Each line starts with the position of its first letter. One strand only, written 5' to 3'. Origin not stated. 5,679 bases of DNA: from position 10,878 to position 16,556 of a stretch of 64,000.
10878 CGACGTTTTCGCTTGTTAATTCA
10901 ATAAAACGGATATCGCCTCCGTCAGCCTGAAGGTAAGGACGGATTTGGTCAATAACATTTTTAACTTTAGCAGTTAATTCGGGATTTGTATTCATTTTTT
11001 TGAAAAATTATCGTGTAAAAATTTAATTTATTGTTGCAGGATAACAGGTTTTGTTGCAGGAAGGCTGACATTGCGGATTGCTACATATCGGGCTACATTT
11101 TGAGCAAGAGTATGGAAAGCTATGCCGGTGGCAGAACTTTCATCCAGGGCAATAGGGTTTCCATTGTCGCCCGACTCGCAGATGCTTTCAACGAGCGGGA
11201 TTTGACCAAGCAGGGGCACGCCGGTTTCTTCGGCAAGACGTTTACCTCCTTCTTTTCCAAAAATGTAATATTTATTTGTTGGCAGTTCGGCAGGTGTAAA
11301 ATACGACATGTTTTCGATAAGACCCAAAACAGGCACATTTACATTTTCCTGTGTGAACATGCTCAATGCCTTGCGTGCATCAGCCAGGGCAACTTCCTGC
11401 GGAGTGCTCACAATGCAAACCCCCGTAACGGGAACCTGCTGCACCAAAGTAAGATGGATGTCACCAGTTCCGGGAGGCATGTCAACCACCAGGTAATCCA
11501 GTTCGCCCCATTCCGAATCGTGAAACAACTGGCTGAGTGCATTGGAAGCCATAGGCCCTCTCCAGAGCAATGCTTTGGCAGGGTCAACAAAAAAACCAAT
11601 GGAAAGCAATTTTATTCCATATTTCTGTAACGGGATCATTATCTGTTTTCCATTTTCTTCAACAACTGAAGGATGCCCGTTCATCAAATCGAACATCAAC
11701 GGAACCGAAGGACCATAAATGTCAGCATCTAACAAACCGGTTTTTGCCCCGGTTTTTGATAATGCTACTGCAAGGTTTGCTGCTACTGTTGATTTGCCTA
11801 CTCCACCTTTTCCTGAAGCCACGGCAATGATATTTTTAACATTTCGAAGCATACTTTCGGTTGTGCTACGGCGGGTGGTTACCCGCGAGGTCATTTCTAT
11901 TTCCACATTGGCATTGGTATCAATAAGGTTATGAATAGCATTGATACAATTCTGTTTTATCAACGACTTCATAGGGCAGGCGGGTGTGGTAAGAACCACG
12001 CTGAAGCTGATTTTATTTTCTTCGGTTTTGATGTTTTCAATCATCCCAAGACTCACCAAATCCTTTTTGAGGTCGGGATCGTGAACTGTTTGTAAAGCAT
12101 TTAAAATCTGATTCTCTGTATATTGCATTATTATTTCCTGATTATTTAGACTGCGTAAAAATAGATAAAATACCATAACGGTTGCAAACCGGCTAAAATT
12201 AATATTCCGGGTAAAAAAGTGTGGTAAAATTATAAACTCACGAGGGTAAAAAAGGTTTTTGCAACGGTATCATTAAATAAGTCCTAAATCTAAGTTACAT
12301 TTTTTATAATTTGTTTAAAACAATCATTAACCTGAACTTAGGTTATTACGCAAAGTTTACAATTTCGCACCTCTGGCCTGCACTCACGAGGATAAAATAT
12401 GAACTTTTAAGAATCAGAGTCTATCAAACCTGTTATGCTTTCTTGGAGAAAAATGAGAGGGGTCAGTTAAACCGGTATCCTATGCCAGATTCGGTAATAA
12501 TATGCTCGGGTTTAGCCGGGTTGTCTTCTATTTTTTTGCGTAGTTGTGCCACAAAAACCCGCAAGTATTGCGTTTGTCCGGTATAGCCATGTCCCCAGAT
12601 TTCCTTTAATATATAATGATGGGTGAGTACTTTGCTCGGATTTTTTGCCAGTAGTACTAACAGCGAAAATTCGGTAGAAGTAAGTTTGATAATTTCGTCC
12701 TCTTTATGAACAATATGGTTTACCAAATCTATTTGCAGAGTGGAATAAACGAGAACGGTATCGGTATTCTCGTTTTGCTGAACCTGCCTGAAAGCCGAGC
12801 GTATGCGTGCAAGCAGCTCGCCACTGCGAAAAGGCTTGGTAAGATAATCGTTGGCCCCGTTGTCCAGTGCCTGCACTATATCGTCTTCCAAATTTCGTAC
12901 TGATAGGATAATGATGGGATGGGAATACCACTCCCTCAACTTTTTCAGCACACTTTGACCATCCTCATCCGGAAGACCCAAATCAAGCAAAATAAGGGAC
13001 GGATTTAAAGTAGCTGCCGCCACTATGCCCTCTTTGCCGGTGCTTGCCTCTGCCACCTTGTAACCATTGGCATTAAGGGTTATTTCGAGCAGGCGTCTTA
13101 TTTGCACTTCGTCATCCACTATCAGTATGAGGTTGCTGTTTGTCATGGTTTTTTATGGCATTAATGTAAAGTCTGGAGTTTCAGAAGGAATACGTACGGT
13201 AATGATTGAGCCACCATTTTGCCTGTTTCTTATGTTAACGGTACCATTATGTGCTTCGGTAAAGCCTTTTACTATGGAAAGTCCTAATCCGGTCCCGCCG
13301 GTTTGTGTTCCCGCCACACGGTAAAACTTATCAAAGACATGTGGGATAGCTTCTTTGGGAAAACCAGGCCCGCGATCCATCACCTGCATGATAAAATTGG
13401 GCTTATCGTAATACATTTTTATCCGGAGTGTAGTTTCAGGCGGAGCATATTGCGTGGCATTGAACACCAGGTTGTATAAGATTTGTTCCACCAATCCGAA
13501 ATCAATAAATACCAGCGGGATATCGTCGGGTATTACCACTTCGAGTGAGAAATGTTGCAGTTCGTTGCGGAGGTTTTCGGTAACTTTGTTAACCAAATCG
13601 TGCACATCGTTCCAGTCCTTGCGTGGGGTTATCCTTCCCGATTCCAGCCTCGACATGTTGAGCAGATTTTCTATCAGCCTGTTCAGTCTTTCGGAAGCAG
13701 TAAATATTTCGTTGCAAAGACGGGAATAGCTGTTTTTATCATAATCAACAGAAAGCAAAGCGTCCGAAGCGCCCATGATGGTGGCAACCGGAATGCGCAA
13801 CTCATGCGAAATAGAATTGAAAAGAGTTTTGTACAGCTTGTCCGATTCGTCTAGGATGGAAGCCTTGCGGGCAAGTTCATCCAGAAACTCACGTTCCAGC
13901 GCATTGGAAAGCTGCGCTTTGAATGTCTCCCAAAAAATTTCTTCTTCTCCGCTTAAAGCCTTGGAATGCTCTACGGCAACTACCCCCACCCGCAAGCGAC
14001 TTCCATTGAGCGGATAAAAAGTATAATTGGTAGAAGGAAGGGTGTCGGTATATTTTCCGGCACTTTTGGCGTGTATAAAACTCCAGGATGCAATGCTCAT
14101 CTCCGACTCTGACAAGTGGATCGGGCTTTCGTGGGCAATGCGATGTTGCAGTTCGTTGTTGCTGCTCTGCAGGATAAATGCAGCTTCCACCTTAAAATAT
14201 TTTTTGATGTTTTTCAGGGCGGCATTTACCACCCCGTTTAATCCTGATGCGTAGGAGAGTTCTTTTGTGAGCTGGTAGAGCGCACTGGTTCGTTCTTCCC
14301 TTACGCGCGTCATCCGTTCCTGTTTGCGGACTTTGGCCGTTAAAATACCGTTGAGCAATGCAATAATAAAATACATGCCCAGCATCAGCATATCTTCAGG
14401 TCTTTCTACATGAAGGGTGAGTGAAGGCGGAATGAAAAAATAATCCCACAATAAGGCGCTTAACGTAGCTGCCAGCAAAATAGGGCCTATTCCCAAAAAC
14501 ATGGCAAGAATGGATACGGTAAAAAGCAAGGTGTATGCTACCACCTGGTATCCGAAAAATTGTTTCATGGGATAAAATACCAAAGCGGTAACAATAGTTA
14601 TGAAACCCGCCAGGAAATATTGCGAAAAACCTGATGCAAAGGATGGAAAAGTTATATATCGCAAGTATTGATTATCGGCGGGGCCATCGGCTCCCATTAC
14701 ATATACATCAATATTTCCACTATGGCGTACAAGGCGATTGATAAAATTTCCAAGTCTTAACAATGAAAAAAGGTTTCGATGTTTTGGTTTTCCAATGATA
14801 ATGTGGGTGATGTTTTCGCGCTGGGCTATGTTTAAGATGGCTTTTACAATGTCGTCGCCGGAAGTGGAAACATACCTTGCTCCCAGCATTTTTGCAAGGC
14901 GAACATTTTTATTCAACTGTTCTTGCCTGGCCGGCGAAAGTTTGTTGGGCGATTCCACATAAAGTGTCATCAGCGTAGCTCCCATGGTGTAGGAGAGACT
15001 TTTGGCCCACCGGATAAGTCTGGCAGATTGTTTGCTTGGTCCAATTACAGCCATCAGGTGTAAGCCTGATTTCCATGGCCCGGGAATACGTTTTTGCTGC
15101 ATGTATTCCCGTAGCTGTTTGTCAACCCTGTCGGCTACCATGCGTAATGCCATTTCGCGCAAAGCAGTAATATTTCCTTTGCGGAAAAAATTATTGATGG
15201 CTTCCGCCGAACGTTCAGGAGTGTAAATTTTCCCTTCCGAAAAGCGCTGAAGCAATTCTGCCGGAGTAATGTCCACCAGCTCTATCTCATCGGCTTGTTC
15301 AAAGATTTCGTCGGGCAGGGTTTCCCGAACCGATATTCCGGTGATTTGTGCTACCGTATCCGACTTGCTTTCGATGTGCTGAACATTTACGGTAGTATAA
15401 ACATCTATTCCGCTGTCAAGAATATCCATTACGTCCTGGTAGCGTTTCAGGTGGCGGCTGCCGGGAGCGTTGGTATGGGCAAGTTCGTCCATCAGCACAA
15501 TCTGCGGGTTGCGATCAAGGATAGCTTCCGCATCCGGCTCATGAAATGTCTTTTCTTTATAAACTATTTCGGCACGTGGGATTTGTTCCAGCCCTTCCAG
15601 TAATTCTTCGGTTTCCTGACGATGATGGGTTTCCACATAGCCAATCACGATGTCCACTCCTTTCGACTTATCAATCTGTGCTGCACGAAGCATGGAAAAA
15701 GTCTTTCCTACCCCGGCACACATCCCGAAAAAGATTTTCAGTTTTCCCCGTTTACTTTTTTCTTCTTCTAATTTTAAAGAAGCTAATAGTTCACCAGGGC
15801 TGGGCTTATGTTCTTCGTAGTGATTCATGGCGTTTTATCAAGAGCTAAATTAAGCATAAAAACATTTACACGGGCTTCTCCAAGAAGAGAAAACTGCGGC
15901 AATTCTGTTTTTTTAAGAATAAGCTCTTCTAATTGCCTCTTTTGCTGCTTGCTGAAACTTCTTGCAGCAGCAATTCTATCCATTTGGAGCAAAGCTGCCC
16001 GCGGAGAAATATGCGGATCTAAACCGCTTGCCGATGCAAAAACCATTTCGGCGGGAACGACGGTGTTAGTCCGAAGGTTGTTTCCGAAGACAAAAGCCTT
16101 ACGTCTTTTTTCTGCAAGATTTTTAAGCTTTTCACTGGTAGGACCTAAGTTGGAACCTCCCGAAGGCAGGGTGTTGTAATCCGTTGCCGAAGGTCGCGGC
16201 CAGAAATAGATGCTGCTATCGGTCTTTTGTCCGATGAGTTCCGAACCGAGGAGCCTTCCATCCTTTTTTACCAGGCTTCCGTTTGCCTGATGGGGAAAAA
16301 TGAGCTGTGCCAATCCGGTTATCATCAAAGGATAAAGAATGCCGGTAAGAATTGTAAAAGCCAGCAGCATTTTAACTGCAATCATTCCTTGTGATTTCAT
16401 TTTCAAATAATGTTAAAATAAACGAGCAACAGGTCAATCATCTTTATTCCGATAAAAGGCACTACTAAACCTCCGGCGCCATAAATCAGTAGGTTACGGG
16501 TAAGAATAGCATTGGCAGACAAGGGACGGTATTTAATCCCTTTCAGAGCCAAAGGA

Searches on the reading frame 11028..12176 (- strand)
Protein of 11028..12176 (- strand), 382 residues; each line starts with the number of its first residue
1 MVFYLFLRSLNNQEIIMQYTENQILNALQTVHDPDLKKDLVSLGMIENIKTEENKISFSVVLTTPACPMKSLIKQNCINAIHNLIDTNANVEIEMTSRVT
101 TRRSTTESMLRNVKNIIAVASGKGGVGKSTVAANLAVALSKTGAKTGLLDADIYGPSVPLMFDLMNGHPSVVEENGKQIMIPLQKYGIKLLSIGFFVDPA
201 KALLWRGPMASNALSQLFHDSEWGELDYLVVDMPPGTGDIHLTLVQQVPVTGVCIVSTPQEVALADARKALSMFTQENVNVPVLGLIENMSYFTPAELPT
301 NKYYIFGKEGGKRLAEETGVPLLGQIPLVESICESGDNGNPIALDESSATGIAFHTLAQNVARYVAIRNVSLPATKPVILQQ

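Call 21: search_protein_families(library=pfam, proteins=[window:11028-12176:-], max_evalue=0.0001)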
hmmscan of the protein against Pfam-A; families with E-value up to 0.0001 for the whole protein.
window:11028-12176:- (382 aa): 7 families
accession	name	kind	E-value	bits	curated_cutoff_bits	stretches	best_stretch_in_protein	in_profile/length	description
PF10609.15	ParA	-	6.7e-93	311.1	27.1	1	112-361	1-245/246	NUBPL iron-transfer P-loop NTPase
PF01883.24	FeS_assembly_P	-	1.3e-18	67.5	23.5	1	22-92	2-72/73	Iron-sulfur cluster assembly protein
PF01656.29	CbiA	-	1.2e-14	54.7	25.4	1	117-342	1-125/125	CobQ/CobB/MinD/ParA nucleotide binding domain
PF13614.12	AAA_31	-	8.2e-08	32.8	27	1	115-154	2-41/177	AAA domain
PF02374.21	ArsA_ATPase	-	2e-06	27.7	24.3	1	119-164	5-49/305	Anion-transporting ATPase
PF09140.17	MipZ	-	2.5e-06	27.4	20.7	1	116-154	2-40/262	ATPase MipZ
PF00142.24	Fer4_NifH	-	5.6e-05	23.2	25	0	121-154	6-39/271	4Fe-4S iron sulfur cluster binding proteins, NifH/frxC family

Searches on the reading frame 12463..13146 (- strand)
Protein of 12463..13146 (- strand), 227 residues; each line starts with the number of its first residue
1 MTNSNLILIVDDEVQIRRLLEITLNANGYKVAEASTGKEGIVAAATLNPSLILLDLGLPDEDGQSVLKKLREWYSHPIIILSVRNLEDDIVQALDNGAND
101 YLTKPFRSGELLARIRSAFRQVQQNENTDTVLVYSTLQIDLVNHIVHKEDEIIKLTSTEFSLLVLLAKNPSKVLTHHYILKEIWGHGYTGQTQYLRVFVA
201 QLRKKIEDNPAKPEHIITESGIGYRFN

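Call 22: search_protein_families(library=pfam, proteins=[window:12463-13146:-], max_evalue=0.0001)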
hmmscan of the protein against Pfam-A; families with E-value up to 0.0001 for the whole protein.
window:12463-13146:- (227 aa): 2 families
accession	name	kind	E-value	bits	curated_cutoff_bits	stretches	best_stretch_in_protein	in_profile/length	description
PF00072.30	Response_reg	-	1.9e-27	96.1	30.2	1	7-116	1-111/111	Response regulator receiver domain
PF00486.34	Trans_reg_C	-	1.1e-23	83.5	26.2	1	153-226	4-77/77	Transcriptional regulatory protein, C terminal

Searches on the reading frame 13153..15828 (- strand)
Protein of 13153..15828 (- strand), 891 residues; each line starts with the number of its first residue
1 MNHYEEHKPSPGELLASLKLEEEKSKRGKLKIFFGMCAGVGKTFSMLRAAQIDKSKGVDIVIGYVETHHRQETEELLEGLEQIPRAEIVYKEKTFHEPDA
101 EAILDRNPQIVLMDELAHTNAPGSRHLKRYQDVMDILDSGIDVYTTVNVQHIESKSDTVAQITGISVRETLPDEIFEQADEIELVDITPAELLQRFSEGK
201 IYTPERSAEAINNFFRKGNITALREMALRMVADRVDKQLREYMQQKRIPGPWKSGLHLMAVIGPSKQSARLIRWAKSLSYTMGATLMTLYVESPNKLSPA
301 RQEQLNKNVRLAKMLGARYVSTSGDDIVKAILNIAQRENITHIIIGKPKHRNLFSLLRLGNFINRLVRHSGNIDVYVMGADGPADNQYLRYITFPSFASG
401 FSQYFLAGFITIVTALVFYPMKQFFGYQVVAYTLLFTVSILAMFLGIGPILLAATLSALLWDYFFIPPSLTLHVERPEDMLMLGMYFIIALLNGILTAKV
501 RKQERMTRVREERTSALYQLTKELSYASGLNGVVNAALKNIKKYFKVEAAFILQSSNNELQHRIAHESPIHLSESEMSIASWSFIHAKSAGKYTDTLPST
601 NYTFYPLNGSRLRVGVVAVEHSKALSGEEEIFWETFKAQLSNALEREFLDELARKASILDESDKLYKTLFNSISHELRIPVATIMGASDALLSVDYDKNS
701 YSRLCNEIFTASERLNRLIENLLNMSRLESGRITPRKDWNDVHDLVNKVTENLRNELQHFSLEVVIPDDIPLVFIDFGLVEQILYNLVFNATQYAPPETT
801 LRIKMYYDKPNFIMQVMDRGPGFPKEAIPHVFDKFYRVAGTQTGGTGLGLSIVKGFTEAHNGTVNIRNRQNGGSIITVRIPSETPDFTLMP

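Call 22: search_protein_families(library=pfam, proteins=[window:13153-15828:-], max_evalue=0.0001)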
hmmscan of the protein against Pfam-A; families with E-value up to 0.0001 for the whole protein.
window:13153-15828:- (891 aa): 6 families
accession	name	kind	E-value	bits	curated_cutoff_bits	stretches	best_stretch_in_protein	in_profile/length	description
PF02702.23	KdpD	-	4.3e-95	317.5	26.1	1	26-235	1-210/210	Osmosensitive K+ channel His kinase sensor domain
PF02518.31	HATPase_c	-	4.7e-24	85.4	26.4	1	780-883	6-110/111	Histidine kinase-, DNA gyrase B-, and HSP90-like ATPase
PF13493.11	DUF4118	-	2.1e-21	76.1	28.4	1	405-508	2-105/107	Domain of unknown function (DUF4118)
PF00512.31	HisKA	-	6.9e-12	45.7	26.9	1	668-731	4-66/66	His Kinase A (phospho-acceptor) domain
PF00582.32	Usp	-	6e-07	30.5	24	1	258-370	5-133/141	Universal stress protein family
PF13492.12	GAF_3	-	1.4e-06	29.1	27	1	533-646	5-129/129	GAF domain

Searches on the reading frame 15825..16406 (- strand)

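Call 22: search_protein_families(library=pfam, proteins=[window:15825-16406:-], max_evalue=0.0001)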
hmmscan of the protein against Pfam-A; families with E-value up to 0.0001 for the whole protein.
window:15825-16406:- (193 aa): 1 family
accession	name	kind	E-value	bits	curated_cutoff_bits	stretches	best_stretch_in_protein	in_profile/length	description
PF02669.20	KdpC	-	1.2e-66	224.4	24.1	1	10-191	4-182/182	K+-transporting ATPase, c chain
